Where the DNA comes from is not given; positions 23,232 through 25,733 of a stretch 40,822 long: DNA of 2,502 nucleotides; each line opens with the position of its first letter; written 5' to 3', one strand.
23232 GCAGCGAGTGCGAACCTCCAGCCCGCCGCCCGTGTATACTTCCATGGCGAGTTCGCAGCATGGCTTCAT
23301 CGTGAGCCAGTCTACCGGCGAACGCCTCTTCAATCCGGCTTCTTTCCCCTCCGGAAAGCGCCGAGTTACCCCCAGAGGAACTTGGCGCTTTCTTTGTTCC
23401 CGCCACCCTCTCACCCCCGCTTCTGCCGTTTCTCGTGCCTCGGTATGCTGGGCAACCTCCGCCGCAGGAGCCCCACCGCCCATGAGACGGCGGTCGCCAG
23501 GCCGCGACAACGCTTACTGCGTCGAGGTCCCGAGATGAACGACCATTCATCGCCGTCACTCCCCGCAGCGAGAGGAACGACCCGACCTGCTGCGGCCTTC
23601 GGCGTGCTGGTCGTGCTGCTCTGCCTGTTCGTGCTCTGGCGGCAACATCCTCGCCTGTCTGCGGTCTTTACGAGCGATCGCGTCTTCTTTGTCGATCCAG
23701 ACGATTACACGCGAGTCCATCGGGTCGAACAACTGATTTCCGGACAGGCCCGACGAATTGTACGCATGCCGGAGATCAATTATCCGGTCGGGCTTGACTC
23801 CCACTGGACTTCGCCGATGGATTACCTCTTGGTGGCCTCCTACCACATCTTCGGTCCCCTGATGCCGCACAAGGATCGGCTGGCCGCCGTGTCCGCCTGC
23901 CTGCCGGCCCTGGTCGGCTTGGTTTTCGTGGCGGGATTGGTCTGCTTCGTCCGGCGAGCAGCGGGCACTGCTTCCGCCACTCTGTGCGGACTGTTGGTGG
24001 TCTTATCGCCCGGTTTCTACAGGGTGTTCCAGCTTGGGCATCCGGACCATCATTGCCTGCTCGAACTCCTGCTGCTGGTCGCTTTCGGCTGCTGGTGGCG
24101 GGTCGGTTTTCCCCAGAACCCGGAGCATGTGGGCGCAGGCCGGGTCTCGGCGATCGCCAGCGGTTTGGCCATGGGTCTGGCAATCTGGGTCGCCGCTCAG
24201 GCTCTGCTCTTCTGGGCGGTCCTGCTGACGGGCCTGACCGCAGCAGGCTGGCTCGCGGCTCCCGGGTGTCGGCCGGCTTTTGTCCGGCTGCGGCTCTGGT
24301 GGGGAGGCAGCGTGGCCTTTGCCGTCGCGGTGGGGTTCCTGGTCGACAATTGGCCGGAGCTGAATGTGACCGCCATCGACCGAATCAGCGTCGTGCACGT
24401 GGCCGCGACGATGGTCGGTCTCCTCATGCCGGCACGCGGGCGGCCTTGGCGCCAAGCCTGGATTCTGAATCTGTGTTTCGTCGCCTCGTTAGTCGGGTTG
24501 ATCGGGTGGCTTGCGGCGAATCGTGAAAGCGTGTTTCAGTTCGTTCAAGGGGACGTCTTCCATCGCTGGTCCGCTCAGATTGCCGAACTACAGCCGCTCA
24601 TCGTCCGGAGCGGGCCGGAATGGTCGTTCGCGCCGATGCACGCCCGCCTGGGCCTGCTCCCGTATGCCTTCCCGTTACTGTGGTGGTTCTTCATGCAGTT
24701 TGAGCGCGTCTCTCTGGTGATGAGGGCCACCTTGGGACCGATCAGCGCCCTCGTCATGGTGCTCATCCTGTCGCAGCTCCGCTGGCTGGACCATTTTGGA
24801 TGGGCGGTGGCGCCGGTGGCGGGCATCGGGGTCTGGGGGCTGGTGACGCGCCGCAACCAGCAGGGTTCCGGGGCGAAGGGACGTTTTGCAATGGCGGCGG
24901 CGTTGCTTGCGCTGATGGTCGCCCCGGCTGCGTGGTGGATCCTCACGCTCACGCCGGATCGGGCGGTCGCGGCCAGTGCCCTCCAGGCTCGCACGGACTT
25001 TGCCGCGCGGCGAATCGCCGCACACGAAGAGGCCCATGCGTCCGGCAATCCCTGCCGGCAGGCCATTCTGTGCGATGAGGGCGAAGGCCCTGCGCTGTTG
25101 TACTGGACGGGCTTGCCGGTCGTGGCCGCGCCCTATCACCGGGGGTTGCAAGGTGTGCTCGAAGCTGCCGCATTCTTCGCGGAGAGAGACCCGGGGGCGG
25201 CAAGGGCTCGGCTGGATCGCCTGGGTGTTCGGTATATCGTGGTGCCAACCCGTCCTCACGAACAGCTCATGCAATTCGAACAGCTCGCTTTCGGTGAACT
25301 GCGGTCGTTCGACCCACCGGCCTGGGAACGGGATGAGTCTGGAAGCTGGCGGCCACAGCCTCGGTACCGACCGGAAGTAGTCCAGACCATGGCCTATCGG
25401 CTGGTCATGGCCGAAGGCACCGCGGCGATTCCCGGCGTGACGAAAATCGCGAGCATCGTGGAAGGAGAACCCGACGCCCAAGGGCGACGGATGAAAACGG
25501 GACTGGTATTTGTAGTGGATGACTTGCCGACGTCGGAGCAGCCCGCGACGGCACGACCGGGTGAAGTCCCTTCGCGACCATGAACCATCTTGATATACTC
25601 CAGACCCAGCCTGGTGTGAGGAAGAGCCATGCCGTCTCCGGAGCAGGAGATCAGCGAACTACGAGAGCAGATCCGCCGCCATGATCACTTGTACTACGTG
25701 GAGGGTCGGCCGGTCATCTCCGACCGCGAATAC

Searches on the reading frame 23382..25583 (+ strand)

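Call 20: search_protein_families(library=pfam, proteins=[window:23382-25583:+], max_evalue=0.001)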
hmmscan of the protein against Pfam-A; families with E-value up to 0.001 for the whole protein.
window:23382-25583:+ (733 aa): 1 family
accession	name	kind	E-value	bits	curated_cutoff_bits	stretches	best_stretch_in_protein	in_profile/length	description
PF02516.20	STT3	-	6.9e-05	23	24.5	1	133-253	62-174/405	Oligosaccharyl transferase STT3, N-terminal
